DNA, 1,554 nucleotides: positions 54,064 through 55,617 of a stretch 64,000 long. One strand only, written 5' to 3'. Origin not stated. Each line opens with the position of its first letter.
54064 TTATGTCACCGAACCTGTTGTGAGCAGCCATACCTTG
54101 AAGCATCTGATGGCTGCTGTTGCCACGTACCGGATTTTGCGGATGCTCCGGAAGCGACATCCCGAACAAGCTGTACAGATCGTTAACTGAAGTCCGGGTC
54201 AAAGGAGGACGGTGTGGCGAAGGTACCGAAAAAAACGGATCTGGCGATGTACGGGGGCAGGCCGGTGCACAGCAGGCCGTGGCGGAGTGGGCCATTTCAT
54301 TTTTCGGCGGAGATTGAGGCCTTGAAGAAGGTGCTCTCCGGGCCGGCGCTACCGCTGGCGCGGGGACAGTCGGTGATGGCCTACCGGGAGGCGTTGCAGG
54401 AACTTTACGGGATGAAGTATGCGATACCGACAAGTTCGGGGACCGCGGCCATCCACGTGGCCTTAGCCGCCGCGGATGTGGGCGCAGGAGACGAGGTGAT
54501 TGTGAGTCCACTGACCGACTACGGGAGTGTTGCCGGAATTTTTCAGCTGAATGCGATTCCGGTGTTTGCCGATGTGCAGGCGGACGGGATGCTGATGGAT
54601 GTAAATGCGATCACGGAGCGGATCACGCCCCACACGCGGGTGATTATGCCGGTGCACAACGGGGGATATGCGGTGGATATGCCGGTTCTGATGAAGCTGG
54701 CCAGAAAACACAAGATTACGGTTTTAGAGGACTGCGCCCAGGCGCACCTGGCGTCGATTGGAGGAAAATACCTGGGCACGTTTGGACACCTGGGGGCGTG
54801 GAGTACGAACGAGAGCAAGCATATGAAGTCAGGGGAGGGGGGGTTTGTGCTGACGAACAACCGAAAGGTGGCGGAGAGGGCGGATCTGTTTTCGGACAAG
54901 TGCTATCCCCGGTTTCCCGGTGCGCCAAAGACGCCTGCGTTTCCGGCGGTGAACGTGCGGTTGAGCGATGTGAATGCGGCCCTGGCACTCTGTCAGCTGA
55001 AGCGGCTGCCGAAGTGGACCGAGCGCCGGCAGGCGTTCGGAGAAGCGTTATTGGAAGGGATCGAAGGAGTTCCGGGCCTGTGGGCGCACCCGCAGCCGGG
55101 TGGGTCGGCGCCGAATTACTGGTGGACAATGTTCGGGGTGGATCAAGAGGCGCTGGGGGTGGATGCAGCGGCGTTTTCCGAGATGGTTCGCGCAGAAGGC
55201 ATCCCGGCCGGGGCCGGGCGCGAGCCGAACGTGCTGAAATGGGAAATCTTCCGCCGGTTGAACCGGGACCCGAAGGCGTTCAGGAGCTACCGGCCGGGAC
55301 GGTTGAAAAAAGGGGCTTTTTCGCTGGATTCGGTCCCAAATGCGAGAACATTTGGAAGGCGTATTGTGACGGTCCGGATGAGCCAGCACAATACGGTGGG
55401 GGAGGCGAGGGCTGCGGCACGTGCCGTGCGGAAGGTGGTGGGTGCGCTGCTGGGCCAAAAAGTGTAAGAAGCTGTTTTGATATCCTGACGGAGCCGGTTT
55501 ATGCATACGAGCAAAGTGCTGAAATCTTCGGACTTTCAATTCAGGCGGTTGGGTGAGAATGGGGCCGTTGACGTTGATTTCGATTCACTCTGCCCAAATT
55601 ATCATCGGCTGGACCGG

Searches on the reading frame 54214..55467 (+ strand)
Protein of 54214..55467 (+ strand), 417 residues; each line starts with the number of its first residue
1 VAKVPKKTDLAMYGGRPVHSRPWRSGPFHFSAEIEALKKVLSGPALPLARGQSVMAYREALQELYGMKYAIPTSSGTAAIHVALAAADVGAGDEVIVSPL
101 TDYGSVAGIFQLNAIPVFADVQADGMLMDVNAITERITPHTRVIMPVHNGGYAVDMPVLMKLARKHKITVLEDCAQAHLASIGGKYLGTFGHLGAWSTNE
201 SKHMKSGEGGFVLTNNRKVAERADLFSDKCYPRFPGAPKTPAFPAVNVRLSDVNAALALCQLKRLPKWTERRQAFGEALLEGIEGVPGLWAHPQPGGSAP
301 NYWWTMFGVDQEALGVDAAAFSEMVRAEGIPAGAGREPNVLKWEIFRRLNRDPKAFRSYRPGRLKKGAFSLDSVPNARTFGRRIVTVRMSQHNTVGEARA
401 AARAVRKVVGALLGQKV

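Call 7: search_protein_families(library=pfam, proteins=[window:54214-55467:+], max_evalue=0.001)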
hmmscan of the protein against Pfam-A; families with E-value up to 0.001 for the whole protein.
window:54214-55467:+ (417 aa): 5 families
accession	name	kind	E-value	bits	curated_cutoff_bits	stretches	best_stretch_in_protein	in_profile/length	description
PF01041.23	DegT_DnrJ_EryC1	-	4.5e-66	223.9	19.8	1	33-332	7-303/360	DegT/DnrJ/EryC1/StrS aminotransferase family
PF00155.27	Aminotran_1_2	-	6.7e-05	22.7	19.7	1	55-179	45-191/361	Aminotransferase class I and II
PF01212.27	Beta_elim_lyase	-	7.5e-05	22.6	27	1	50-176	30-171/288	Beta-eliminating lyase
PF01053.26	Cys_Met_Meta_PP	-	9.9e-05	21.5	27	1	58-173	58-173/381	Cys/Met metabolism PLP-dependent enzyme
PF00266.25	Aminotran_5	-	0.00033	20.2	21.5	1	54-178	45-180/371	Aminotransferase class-V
